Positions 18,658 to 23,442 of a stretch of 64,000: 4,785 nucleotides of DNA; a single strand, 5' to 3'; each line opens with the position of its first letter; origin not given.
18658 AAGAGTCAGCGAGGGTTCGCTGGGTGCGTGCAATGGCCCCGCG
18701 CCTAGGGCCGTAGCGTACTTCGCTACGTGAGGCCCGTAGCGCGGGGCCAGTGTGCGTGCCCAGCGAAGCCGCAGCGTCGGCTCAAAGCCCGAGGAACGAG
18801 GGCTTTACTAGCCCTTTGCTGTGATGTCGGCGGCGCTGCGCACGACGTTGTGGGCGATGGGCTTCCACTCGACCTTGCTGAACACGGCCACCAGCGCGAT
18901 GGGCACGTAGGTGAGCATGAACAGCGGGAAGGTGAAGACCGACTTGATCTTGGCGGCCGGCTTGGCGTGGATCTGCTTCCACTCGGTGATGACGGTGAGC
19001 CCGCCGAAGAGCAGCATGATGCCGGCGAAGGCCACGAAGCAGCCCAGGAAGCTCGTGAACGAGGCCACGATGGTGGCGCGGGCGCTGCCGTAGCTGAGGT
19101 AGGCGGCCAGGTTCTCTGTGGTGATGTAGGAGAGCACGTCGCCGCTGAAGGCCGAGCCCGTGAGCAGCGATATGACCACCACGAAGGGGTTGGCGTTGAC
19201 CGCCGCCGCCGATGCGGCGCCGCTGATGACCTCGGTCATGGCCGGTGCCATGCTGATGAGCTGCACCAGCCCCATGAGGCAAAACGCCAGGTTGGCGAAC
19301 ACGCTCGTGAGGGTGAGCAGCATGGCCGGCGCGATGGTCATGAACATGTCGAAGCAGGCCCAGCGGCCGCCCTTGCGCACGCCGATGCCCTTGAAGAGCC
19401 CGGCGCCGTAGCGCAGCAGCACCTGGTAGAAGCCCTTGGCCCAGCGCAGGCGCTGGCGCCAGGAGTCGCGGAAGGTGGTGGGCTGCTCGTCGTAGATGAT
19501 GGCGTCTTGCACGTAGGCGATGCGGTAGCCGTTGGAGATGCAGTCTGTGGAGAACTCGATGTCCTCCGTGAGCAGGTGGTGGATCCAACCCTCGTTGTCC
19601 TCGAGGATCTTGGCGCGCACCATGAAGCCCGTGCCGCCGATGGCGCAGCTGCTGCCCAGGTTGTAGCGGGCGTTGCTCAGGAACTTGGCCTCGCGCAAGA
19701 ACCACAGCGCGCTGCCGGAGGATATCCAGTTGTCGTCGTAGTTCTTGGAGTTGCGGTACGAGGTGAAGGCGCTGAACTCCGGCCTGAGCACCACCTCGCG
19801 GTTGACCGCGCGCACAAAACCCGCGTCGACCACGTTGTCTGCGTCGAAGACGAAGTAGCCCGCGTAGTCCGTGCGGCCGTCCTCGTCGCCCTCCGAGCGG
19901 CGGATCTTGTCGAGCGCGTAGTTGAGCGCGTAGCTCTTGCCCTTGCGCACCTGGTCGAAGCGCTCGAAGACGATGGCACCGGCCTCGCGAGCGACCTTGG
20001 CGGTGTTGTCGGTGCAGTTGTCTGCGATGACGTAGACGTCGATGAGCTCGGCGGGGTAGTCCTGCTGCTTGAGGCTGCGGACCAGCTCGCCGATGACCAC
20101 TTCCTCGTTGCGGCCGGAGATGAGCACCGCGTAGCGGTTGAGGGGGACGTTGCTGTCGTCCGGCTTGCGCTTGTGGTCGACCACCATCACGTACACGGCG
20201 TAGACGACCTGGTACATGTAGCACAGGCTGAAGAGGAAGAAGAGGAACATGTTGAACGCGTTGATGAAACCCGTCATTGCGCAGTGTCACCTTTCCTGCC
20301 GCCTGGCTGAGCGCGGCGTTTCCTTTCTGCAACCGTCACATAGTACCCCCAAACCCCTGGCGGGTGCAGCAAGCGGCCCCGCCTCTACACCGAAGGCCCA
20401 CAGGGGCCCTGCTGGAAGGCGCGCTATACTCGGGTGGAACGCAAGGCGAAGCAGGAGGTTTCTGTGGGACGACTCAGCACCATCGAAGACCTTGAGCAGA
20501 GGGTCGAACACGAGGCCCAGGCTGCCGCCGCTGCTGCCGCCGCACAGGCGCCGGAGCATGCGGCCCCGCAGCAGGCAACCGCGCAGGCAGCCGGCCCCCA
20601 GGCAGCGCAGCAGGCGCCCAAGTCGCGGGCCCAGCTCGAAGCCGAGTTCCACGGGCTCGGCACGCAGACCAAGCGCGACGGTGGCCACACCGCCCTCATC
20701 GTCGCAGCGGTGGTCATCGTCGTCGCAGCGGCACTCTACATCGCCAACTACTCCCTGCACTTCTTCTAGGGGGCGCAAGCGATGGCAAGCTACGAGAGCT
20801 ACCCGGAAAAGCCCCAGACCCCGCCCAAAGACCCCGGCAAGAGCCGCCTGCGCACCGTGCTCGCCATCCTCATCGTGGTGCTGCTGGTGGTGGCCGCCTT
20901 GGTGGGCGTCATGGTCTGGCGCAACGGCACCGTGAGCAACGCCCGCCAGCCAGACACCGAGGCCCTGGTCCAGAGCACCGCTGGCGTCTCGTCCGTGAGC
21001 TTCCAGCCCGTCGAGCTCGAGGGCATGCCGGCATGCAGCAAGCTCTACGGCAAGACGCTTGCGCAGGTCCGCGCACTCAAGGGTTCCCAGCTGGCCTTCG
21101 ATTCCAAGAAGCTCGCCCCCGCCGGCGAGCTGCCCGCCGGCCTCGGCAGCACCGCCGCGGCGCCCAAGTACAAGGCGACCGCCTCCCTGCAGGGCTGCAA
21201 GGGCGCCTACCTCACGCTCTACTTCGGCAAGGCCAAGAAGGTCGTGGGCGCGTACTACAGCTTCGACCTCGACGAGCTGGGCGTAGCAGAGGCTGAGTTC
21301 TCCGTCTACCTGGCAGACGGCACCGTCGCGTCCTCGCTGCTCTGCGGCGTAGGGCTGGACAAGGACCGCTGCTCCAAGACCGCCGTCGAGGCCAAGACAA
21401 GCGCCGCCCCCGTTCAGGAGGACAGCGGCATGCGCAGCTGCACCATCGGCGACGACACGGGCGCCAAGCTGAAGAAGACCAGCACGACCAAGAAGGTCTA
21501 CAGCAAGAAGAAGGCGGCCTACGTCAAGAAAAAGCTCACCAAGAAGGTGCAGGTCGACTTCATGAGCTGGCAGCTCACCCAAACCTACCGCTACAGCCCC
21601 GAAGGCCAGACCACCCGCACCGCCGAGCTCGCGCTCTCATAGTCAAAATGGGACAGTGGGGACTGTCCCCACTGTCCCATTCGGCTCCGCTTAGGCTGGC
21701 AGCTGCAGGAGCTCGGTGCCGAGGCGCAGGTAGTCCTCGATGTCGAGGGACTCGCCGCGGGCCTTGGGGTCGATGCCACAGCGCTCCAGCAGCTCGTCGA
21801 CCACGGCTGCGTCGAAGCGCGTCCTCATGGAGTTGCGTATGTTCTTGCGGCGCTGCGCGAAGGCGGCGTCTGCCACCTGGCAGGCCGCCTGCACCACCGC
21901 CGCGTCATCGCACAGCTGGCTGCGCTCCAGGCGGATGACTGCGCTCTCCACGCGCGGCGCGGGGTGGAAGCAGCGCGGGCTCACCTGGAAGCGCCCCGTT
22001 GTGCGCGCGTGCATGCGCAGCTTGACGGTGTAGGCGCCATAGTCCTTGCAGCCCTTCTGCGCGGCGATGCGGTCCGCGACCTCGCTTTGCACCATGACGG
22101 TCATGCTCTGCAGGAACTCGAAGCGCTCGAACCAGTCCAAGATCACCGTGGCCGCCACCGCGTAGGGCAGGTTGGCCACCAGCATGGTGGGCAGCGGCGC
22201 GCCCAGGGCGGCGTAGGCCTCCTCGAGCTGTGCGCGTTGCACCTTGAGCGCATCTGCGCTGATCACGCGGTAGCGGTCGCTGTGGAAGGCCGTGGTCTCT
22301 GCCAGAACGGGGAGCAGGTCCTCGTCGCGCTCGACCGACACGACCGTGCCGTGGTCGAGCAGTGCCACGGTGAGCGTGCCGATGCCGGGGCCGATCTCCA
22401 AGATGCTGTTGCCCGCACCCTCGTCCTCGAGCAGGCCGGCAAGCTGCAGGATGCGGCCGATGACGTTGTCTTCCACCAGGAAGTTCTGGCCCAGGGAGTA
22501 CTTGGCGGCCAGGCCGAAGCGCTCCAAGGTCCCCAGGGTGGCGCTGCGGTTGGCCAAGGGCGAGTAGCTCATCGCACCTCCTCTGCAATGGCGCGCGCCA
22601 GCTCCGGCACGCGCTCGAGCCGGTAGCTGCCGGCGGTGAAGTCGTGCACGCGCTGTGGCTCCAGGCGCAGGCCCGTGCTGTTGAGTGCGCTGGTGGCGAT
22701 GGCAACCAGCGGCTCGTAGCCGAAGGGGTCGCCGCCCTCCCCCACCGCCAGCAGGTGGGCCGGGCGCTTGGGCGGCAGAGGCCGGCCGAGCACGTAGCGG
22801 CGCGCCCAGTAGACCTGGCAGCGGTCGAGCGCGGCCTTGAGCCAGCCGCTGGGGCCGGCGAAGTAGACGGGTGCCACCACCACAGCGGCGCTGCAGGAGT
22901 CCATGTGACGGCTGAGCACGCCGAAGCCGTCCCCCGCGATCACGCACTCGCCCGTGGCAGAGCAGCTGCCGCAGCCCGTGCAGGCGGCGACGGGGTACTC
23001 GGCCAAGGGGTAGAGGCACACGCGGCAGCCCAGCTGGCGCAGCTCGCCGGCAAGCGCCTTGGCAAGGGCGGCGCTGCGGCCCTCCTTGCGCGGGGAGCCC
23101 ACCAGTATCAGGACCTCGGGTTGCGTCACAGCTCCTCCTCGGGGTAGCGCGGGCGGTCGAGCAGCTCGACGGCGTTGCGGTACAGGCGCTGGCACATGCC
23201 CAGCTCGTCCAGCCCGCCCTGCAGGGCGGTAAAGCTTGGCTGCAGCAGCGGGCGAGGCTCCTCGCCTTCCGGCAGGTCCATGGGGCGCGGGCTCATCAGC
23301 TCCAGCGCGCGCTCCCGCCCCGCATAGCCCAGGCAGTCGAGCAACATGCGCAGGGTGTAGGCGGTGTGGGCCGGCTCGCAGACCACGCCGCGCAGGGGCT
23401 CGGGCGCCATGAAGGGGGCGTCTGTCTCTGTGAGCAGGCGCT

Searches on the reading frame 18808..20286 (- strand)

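Call 40: search_protein_families(library=pfam, proteins=[window:18808-20286:-], max_evalue=0.00001)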
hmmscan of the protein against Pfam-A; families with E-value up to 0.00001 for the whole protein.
window:18808-20286:- (492 aa): 3 families
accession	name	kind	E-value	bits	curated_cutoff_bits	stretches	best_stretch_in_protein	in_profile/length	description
PF13641.12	Glyco_tranf_2_3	-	1.5e-25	91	27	1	51-285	2-230/230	Glycosyltransferase like family 2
PF13632.12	Glyco_trans_2_3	-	5.9e-23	82.2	27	1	147-337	5-187/198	Glycosyl transferase family group 2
PF00535.33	Glycos_transf_2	-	6.3e-09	36.4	23.3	1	54-227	2-163/168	Glycosyl transferase family 2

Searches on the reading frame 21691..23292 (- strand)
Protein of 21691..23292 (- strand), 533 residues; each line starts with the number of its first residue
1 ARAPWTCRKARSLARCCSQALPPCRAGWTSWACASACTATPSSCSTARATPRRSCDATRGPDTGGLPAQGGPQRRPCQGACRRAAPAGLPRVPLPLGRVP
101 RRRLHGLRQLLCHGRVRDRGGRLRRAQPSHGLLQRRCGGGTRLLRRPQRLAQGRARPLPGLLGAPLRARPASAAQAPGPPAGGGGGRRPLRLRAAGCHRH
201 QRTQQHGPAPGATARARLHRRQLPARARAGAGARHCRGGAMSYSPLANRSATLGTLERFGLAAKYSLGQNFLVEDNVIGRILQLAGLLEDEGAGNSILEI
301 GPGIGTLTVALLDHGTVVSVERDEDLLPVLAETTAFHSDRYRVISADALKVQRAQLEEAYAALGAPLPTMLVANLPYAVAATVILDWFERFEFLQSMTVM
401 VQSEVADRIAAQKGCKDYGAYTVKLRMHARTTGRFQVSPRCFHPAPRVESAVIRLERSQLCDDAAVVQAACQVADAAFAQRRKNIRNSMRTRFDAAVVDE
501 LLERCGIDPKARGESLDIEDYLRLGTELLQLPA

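Call 40: search_protein_families(library=pfam, proteins=[window:21691-23292:-], max_evalue=0.00001)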
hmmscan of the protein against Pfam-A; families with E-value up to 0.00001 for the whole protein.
window:21691-23292:- (533 aa): 1 family
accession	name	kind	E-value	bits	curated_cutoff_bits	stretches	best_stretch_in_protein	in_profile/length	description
PF00398.26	RrnaAD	-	1.6e-42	145.9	24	1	263-526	4-259/263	Ribosomal RNA adenine dimethylase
